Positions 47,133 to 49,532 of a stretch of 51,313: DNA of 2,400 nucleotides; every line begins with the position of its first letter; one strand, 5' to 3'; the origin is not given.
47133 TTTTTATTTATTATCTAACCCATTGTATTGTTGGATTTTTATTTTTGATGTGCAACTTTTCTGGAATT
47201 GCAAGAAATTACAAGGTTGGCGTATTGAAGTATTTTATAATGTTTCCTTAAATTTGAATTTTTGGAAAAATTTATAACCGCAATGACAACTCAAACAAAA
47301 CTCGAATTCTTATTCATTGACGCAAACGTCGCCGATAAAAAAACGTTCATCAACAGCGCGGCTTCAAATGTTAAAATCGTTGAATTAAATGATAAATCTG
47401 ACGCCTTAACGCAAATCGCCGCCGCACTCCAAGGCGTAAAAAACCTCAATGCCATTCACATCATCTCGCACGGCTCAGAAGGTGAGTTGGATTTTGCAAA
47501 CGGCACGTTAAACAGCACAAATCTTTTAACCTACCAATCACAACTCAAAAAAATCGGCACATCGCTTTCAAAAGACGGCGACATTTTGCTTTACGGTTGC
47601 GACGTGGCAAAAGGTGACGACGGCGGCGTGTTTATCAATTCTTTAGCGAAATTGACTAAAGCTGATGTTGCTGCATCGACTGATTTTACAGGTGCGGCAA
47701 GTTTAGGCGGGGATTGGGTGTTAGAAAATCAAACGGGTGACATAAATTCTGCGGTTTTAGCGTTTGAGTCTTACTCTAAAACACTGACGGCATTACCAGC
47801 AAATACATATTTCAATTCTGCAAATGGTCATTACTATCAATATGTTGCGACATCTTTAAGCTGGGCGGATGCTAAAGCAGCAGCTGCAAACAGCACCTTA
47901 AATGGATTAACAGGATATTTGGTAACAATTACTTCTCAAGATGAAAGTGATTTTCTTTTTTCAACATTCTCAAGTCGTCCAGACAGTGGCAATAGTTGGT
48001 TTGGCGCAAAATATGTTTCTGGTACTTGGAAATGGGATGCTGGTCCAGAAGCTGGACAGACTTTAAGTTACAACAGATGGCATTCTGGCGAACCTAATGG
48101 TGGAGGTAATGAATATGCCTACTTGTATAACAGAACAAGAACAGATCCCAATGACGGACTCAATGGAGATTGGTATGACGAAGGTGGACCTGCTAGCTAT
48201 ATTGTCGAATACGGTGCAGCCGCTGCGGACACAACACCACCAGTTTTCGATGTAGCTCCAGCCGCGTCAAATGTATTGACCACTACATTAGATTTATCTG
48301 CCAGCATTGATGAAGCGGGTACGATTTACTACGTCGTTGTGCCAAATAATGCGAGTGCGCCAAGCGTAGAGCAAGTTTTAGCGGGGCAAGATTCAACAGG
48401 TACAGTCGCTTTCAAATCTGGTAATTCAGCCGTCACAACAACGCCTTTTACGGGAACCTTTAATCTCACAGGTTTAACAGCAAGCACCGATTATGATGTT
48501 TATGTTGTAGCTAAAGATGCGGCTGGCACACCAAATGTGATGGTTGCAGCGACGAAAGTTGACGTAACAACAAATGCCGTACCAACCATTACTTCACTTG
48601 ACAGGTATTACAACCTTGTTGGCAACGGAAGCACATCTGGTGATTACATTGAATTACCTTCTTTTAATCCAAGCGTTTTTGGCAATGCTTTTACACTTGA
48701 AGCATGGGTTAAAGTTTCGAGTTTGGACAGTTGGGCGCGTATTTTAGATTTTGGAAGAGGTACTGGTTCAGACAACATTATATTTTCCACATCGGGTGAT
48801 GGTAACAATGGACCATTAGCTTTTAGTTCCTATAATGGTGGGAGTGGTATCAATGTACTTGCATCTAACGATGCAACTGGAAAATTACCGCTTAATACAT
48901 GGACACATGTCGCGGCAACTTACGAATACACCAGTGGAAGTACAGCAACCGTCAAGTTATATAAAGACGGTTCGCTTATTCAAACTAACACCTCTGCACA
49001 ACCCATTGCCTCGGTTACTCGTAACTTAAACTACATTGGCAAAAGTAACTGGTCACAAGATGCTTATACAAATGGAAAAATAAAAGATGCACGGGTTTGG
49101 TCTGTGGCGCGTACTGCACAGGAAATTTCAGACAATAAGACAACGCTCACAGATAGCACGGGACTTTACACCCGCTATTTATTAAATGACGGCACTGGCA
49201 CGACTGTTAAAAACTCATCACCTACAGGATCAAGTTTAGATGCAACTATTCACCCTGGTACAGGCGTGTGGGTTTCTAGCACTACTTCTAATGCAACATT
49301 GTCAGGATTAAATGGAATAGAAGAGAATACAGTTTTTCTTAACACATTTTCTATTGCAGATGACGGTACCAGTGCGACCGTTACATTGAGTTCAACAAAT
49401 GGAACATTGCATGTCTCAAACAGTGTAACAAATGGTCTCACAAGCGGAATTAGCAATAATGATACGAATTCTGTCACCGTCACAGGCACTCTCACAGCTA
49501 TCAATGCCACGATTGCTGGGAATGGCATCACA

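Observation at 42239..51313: Candidate c-di-GMP-gated adhesion module: heme-c sensor kinase, REC-HD-GYP, GT4 glycosyltransferase, giant lectin adhesin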

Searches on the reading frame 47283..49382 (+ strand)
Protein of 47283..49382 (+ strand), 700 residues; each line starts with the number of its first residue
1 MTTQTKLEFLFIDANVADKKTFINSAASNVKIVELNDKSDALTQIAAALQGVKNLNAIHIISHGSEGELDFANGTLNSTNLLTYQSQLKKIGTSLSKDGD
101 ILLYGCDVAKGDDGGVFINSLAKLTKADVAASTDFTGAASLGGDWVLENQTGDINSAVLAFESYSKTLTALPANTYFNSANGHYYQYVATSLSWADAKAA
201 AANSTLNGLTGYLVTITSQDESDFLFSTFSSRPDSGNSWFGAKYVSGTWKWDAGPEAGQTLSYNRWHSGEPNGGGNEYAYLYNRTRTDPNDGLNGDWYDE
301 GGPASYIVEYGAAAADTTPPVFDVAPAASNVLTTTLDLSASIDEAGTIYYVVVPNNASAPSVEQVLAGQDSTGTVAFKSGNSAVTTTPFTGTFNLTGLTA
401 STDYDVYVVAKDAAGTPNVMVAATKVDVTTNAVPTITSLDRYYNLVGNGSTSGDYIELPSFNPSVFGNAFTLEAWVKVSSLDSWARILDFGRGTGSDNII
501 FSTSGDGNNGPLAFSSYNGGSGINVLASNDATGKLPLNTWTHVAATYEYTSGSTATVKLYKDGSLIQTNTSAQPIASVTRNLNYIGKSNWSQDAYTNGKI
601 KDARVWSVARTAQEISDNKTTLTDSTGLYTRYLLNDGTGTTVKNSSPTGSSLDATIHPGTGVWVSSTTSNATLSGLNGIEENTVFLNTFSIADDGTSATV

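Call 48: find_homologous_proteins(query=window:47283-49382:+, max_evalue=1e-10)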
Query window:47283-49382:+ (700 aa): 149 proteins with E <= 1e-10 among 8000 candidates; the best 120 are listed.
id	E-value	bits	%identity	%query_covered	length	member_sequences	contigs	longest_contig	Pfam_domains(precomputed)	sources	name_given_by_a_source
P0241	1.7e-116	409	42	61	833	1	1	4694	PF14252.12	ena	-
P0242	1.4e-68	250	55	18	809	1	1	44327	PF19078.7,PF00041.28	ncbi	ncbi:Ig-like domain-containing protein, partial [Roseomonas genomospecies 6]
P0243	2.8e-67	246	66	25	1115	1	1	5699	PF13205.13,PF14252.12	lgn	-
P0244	8.1e-66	241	64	28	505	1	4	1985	PF14252.12,PF19077.7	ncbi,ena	-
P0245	9.0e-65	238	38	59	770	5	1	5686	PF05345.19,PF14252.12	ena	-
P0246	7.6e-63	231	62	17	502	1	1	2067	PF14252.12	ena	-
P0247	3.4e-59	219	68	19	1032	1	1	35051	PF17963.8,PF17803.8,PF16184.12,PF14252.12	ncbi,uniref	ncbi:MAG: DUF4347 domain-containing protein, partial [Arcobacter sp.]|uniref:DUF4347 domain-containi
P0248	1.1e-58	217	47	23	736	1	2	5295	PF14252.12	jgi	-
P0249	1.1e-57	214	68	16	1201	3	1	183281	PF14252.12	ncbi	ncbi:hypothetical protein CKA56_07435, partial [Arcobacter venerupis]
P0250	1.2e-55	207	42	26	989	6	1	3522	PF17803.8,PF14252.12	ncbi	ncbi:MAG: DUF4347 domain-containing protein, partial [Plesiomonas sp.]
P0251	7.1e-54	202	39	24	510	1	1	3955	PF14252.12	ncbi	ncbi:DUF4347 domain-containing protein, partial [Aquaspirillum soli]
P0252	2.8e-52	196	48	21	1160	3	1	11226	PF28268.1,PF12929.13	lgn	-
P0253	8.9e-50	188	37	35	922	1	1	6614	PF00028.24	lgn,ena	-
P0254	6.9e-44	169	44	23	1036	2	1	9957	PF17803.8,PF14252.12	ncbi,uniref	ncbi:DUF4347 domain-containing protein, partial [Pectobacterium sp. A113-S21-F16]|uniref:DUF4347 dom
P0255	3.4e-41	160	64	20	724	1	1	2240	PF08309.18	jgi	jgi:hypothetical protein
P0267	1.9e-31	127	48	23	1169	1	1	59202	PF17963.8,PF17803.8,PF19076.7,PF14252.12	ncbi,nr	ncbi:MAG: DUF4347 domain-containing protein [Methylococcales bacterium]|nr:DUF4347 domain-containing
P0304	4.1e-26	110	42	29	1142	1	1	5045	PF03160.21,PF02415.24,PF14252.12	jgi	jgi:predicted outer membrane repeat protein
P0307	7.8e-26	109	47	23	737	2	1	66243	PF00028.24,PF14252.12,PF00353.26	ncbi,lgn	ncbi:MAG: DUF4347 domain-containing protein [Methylococcaceae bacterium]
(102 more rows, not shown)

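Call 50: find_encoding_contigs(protein=P0307, flank=10000, max_places=1)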
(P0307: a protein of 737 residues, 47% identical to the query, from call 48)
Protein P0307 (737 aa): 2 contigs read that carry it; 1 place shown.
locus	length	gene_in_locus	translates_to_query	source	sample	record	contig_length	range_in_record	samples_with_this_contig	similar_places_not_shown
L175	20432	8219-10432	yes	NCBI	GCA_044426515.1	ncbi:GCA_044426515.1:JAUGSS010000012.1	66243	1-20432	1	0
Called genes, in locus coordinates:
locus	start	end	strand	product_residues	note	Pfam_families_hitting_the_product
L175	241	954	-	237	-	PF09335:VTT_dom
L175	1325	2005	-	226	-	PF00440:TetR_N, PF14246:TetR_C_7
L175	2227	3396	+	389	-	PF25917:BSH_RND, PF25973:BSH_CzcB, PF25876:HH_MFP_RND, PF25944:Beta-barrel_RND, PF25954:Beta-barrel_RND_2 (weak), PF25967:RND-MFP_C, PF25989:YknX_C (weak)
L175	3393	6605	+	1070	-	PF00873:ACR_tran, PF03176:MMPL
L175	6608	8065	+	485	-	PF02321:OEP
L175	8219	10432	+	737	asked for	PF14252:DUF4347, PF00028:Cadherin, PF00353:HemolysinCabind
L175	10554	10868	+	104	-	-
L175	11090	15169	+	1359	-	-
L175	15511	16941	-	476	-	PF00361:Proton_antipo_M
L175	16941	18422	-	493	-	PF00361:Proton_antipo_M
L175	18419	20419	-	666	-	PF00662:Proton_antipo_N, PF00361:Proton_antipo_M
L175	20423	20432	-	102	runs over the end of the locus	PF00420:Oxidored_q2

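Call 51: find_encoding_contigs(protein=P0267, flank=10000, max_places=1)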
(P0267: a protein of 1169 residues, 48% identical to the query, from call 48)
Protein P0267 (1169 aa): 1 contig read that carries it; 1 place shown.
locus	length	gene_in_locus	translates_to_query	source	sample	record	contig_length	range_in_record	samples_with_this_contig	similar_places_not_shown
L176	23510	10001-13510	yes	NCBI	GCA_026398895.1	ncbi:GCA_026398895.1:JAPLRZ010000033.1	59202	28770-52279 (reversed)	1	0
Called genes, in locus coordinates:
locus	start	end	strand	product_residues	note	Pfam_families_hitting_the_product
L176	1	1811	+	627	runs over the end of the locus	PF00005:ABC_tran, PF02463:SMC_N (faint), PF13304:AAA_21 (faint), PF12848:ABC_tran_Xtn, PF00005:ABC_tran, PF16326:ABC_tran_CTD (weak)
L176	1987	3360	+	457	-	PF04715:, PF00425:Chorismate_bind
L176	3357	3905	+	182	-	PF00696:AA_kinase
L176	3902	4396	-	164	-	PF04542:Sigma70_r2, PF08281:Sigma70_r4_2, PF04545:Sigma70_r4 (weak)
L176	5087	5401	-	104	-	PF00816:Histone_HNS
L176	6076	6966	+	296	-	PF01513:NAD_kinase, PF20143:NAD_kinase_C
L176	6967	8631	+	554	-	PF02463:SMC_N, PF13476:AAA_23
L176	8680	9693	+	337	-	PF04371:PAD_porph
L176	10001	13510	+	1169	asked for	PF14252:DUF4347, PF19076:CshA_repeat, PF17963:Big_9 (weak), PF19076:CshA_repeat, PF17803:Cadherin_4, PF17963:Big_9, PF19076:CshA_repeat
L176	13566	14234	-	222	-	PF00834:Ribul_P_3_epim, PF01729:QRPTase_C (faint)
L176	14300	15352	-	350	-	-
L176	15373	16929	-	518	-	PF03062:MBOAT, PF13813:MBOAT_2 (weak)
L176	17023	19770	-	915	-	PF00012:HSP70, PF12531:DUF3731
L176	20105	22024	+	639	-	PF04851:ResIII (faint), PF00270:DEAD (weak), PF13307:Helicase_C_2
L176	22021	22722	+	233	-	PF00814:TsaD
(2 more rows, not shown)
